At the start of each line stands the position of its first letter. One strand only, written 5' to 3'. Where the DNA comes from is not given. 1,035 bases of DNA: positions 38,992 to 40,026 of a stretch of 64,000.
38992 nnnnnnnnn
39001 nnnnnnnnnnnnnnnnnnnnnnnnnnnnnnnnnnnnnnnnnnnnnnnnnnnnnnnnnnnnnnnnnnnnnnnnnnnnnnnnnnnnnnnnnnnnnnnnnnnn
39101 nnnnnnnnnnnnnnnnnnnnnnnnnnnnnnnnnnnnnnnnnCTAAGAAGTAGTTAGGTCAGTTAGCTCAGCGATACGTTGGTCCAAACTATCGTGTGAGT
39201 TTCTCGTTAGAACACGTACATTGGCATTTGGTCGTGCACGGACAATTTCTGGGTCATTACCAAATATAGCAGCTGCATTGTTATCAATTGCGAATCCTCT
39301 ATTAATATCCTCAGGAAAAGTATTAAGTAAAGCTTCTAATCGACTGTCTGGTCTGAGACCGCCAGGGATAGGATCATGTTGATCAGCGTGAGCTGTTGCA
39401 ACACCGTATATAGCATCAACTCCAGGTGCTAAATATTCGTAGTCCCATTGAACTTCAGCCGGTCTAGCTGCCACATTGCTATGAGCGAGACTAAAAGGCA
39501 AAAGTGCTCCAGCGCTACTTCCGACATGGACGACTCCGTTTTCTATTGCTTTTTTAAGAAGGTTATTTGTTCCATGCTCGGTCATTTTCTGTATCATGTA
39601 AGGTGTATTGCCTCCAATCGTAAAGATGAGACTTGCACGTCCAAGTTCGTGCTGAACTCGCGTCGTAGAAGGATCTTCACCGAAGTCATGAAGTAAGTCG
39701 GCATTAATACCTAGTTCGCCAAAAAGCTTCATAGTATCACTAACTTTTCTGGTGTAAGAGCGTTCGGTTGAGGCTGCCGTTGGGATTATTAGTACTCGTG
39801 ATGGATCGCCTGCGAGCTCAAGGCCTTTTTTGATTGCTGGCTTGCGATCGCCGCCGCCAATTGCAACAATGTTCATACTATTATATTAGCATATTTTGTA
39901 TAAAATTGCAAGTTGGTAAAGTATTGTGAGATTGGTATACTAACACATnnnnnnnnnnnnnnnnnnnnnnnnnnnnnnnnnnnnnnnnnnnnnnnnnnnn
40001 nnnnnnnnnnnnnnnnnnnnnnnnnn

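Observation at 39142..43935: Three distinct ATP-grasp ligases divergent from an S51 peptidase: candidate split, all-ATP-grasp peptide or polyamide synthesis-and-turnover module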

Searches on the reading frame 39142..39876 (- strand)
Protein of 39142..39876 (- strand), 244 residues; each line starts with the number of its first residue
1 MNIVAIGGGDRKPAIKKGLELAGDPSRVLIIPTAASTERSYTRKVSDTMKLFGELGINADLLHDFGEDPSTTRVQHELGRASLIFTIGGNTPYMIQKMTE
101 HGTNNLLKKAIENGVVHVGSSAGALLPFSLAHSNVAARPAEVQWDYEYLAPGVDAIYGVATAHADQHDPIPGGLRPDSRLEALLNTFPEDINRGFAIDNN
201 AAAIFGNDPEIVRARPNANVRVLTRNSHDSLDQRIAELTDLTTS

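Call 4: search_protein_families(library=pfam, proteins=[window:39142-39876:-], max_evalue=0.01)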
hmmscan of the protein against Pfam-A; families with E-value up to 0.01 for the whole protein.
window:39142-39876:- (244 aa): 1 family
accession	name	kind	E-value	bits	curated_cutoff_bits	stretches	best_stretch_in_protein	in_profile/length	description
PF03575.23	Peptidase_S51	-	6.7e-18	65.6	23.9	1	16-130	20-132/206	Peptidase family S51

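Call 5: search_protein_families(library=ncbifam, proteins=[window:39142-39876:-], max_evalue=0.01)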
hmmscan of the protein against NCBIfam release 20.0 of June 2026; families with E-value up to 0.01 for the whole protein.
window:39142-39876:- (244 aa): 2 families
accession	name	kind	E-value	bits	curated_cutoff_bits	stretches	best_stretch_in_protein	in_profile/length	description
NF003642.0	PRK05282.1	equivalog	4.9e-10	39.3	156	1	20-124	29-123/233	dipeptidase PepE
TIGR02069.1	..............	equivalog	1.1e-07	31.6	126.6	1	23-220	26-212/250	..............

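Call 9: search_solved_structures(query=window:39142-39876:-, max_evalue=0.01, show_alignments=2)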
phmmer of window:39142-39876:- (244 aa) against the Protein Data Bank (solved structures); distinct sequences matched with E-value up to 0.01: 4.
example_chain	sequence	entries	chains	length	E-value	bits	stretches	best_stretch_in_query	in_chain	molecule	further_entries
3l4e_A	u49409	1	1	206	6.3e-06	29.4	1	27-127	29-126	Uncharacterized peptidase Lmo0363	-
7c9b_A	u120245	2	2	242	0.00028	24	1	21-125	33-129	Alpha-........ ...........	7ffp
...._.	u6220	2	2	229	0.0059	19.7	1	26-127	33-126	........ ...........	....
6a4r_A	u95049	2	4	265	0.0081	19.3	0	26-127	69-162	Peptidase E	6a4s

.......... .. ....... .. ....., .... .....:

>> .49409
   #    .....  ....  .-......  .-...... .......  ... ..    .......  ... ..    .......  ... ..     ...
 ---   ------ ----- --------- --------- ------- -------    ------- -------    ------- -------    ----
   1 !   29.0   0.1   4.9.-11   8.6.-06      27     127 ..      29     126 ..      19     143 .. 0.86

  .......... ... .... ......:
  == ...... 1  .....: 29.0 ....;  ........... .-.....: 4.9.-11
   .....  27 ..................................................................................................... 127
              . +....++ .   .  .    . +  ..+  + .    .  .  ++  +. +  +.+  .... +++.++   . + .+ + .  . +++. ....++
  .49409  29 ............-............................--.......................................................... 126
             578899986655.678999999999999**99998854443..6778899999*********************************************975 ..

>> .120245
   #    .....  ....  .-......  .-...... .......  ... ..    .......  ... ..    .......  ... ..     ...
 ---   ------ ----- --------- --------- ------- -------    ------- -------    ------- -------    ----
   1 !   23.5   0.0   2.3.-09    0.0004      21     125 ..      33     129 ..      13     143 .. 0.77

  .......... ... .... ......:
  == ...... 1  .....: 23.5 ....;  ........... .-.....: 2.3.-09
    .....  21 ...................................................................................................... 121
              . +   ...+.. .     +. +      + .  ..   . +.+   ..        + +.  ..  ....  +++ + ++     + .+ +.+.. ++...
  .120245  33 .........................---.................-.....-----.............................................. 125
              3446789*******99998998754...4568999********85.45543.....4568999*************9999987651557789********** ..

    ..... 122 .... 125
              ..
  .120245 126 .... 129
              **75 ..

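Call 52: find_homologous_proteins(query=window:39142-39876:-, max_evalue=0.00001)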
Query window:39142-39876:- (244 aa): 62 proteins with E <= 0.00001 among 1234 candidates.
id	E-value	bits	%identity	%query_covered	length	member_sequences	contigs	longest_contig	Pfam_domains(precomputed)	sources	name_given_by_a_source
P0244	1.9e-157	540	100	100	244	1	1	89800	PF03575.24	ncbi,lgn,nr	ncbi:hypothetical protein EPN95_04010 [Patescibacteria group bacterium]|nr:MAG: hypothetical protein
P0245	2.9e-94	333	61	99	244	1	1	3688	PF03575.24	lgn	-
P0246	6.4e-94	332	60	99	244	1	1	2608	PF03575.24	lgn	-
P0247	1.3e-91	325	60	99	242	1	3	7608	PF03575.24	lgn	-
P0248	3.3e-80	287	55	99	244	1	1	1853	PF03575.24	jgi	jgi:peptidase E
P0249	2.8e-78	281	54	99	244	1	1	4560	PF03575.24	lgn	-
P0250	1.4e-76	275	54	99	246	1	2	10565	PF03575.24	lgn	-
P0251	8.9e-76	273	53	99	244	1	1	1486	PF03575.24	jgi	jgi:peptidase E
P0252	1.0e-75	273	52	100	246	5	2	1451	PF03575.24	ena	-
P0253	1.1e-75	273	54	99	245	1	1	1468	PF03575.24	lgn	-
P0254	6.9e-75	270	55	99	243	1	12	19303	PF03575.24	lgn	-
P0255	7.1e-75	270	53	99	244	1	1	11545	PF03575.24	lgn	-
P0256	2.5e-74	268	51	99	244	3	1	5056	PF03575.24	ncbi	-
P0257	8.9e-74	266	51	96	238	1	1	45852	PF03575.24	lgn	-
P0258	2.1e-73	265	54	93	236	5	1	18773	PF03575.24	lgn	-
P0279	4.8e-62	228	48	98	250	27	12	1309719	PF03575.24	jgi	jgi:peptidase E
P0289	3.4e-58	215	43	99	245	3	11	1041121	PF03575.24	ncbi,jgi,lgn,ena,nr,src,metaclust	ncbi:hypothetical protein A2707_03165 [Candidatus Saccharibacteria bacterium RIFCSPHIGHO2_01_FULL_45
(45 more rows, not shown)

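Call 54: find_encoding_contigs(protein=P0289, flank=8000, max_places=2)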
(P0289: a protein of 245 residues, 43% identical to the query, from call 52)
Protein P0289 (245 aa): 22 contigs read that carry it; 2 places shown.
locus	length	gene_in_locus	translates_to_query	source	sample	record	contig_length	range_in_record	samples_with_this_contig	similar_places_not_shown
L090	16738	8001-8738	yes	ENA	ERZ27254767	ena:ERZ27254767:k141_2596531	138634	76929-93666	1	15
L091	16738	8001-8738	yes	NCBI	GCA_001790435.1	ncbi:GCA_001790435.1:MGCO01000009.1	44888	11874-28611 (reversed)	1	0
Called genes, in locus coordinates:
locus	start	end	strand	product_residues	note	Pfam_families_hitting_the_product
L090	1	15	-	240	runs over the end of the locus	PF20772:TACO1_YebC_N, PF01709:Transcrip_reg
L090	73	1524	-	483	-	PF03772:Competence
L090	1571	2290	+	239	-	PF01182:Glucosamine_iso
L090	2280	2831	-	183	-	PF06821:Ser_hydrolase, PF12697:Abhydrolase_6 (faint)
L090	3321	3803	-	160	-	-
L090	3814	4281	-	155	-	PF02643:DUF192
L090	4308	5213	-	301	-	PF18030:Rimk_N, PF14397:ATPgrasp_ST (faint), PF02655:ATP-grasp_3, PF02955:GSH-S_ATP, PF08443:RimK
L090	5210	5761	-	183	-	PF05618:RimB-like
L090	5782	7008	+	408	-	PF13535:ATP-grasp_4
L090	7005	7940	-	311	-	PF08443:RimK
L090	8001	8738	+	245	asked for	PF03575:Peptidase_S51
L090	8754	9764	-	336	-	PF08443:RimK (weak), PF02955:GSH-S_ATP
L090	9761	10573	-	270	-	PF02655:ATP-grasp_3 (weak), PF08443:RimK, PF02955:GSH-S_ATP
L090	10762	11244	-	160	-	-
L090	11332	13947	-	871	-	-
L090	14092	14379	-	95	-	-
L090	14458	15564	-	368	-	PF00226:DnaJ, PF01556:DnaJ_C, PF00684:DnaJ_CXXCXGXG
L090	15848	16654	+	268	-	-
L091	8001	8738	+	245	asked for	PF03575:Peptidase_S51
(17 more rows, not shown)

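Call 55: find_encoding_contigs(protein=P0279, flank=8000, max_places=2)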
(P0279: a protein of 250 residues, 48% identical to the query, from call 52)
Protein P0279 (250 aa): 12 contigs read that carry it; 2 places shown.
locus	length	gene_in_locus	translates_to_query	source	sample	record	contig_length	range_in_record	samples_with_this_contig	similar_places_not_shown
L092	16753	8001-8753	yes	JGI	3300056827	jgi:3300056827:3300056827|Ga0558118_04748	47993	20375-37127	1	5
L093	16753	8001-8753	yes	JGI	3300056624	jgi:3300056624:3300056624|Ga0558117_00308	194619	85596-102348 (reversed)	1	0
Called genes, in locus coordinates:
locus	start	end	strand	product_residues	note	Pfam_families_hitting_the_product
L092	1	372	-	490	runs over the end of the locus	PF13567:DUF4131, PF03772:Competence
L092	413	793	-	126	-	PF00520:Ion_trans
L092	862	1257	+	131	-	PF14760:Rnk_N (weak), PF01272:GreA_GreB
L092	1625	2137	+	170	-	-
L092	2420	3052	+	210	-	PF00702:Hydrolase, PF13419:HAD_2, PF13242:Hydrolase_like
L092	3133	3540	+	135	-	PF08327:AHSA1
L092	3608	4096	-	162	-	-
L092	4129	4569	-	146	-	PF02643:DUF192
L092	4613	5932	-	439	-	PF01071:GARS_A (weak), PF02655:ATP-grasp_3 (faint), PF07478:Dala_Dala_lig_C (faint), PF13535:ATP-grasp_4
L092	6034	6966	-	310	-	PF08443:RimK, PF02955:GSH-S_ATP (weak)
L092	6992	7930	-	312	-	PF14397:ATPgrasp_ST (faint), PF14398:ATPgrasp_YheCD (faint), PF02655:ATP-grasp_3 (faint), PF02955:GSH-S_ATP, PF08443:RimK (faint), PF07478:Dala_Dala_lig_C (faint)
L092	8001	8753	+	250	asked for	PF03575:Peptidase_S51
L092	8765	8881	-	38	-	-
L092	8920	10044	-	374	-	PF00226:DnaJ, PF01556:DnaJ_C, PF00684:DnaJ_CXXCXGXG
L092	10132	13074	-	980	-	-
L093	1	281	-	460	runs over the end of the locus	PF13567:DUF4131, PF03772:Competence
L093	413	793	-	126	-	PF00520:Ion_trans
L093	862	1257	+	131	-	PF14760:Rnk_N (weak), PF01272:GreA_GreB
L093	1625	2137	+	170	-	-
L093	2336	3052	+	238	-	PF00702:Hydrolase, PF13419:HAD_2, PF13242:Hydrolase_like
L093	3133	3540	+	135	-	PF08327:AHSA1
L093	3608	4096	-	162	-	-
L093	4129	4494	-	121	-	PF02643:DUF192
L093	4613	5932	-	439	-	PF01071:GARS_A (weak), PF02655:ATP-grasp_3 (faint), PF07478:Dala_Dala_lig_C (faint), PF13535:ATP-grasp_4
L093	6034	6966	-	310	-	PF08443:RimK, PF02955:GSH-S_ATP (weak)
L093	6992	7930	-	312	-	PF14397:ATPgrasp_ST (faint), PF14398:ATPgrasp_YheCD (faint), PF02655:ATP-grasp_3 (faint), PF02955:GSH-S_ATP, PF08443:RimK (faint), PF07478:Dala_Dala_lig_C (faint)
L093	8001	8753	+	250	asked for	PF03575:Peptidase_S51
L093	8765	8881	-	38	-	-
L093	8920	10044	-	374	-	PF00226:DnaJ, PF01556:DnaJ_C, PF00684:DnaJ_CXXCXGXG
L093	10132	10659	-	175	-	-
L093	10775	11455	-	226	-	-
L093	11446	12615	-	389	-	-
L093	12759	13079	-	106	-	-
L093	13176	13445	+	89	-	PF12674:Zn_ribbon_2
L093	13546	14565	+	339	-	-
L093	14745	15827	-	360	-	-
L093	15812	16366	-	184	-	-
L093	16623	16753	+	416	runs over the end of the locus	PF07690:MFS_1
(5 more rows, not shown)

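Call 56: search_solved_structures(query=A2, max_evalue=1, show_alignments=5)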
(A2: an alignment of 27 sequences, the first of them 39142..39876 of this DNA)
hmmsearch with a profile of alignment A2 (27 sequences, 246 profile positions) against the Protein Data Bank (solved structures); distinct sequences matched with E-value up to 1: 19.
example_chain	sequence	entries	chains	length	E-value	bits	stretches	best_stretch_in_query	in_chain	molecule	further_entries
3l4e_A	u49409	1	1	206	1.9e-16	63.1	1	26-170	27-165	Uncharacterized peptidase Lmo0363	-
7c9b_A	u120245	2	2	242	1.3e-10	43.9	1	5-125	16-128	Alpha-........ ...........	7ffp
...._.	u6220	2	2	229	5e-09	38.7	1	26-194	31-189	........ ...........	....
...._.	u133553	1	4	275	6.1e-09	38.4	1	2-206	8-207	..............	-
6a4r_A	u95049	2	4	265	7.7e-09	38.1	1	26-194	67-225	Peptidase E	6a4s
6iru_A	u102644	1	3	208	7.4e-07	31.6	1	73-165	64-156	peptidase DR_1070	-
6a4t_A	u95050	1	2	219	8.6e-07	31.4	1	73-165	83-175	Peptidase E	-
3en0_A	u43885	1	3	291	3.6e-06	29.3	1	3-213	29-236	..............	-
6nqc_A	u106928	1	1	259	3.6e-05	26.1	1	25-128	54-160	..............-like exopeptidase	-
2iss_D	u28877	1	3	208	0.0016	20.7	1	59-132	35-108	Glutamine amidotransferase subunit pdxT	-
2ywd_A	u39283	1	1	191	0.13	14.4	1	60-127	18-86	Glutamine amidotransferase subunit pdxT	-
9ch7_B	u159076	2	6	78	0.38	12.9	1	42-93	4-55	Extradiol ring-cleavage dioxygenase LigAB LigA subunit domain-containing protein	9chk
8t1s_B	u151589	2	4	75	0.42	12.8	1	42-91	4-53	Extradiol ring-cleavage dioxygenase LigAB LigA subunit domain-containing protein | RiPP precursor (SonA)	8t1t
1q7r_A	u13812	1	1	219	0.44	12.7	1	87-128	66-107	predicted amidotransferase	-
9ch2_B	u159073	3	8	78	0.44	12.7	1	42-91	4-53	Extradiol ring-cleavage dioxygenase LigAB LigA subunit domain-containing protein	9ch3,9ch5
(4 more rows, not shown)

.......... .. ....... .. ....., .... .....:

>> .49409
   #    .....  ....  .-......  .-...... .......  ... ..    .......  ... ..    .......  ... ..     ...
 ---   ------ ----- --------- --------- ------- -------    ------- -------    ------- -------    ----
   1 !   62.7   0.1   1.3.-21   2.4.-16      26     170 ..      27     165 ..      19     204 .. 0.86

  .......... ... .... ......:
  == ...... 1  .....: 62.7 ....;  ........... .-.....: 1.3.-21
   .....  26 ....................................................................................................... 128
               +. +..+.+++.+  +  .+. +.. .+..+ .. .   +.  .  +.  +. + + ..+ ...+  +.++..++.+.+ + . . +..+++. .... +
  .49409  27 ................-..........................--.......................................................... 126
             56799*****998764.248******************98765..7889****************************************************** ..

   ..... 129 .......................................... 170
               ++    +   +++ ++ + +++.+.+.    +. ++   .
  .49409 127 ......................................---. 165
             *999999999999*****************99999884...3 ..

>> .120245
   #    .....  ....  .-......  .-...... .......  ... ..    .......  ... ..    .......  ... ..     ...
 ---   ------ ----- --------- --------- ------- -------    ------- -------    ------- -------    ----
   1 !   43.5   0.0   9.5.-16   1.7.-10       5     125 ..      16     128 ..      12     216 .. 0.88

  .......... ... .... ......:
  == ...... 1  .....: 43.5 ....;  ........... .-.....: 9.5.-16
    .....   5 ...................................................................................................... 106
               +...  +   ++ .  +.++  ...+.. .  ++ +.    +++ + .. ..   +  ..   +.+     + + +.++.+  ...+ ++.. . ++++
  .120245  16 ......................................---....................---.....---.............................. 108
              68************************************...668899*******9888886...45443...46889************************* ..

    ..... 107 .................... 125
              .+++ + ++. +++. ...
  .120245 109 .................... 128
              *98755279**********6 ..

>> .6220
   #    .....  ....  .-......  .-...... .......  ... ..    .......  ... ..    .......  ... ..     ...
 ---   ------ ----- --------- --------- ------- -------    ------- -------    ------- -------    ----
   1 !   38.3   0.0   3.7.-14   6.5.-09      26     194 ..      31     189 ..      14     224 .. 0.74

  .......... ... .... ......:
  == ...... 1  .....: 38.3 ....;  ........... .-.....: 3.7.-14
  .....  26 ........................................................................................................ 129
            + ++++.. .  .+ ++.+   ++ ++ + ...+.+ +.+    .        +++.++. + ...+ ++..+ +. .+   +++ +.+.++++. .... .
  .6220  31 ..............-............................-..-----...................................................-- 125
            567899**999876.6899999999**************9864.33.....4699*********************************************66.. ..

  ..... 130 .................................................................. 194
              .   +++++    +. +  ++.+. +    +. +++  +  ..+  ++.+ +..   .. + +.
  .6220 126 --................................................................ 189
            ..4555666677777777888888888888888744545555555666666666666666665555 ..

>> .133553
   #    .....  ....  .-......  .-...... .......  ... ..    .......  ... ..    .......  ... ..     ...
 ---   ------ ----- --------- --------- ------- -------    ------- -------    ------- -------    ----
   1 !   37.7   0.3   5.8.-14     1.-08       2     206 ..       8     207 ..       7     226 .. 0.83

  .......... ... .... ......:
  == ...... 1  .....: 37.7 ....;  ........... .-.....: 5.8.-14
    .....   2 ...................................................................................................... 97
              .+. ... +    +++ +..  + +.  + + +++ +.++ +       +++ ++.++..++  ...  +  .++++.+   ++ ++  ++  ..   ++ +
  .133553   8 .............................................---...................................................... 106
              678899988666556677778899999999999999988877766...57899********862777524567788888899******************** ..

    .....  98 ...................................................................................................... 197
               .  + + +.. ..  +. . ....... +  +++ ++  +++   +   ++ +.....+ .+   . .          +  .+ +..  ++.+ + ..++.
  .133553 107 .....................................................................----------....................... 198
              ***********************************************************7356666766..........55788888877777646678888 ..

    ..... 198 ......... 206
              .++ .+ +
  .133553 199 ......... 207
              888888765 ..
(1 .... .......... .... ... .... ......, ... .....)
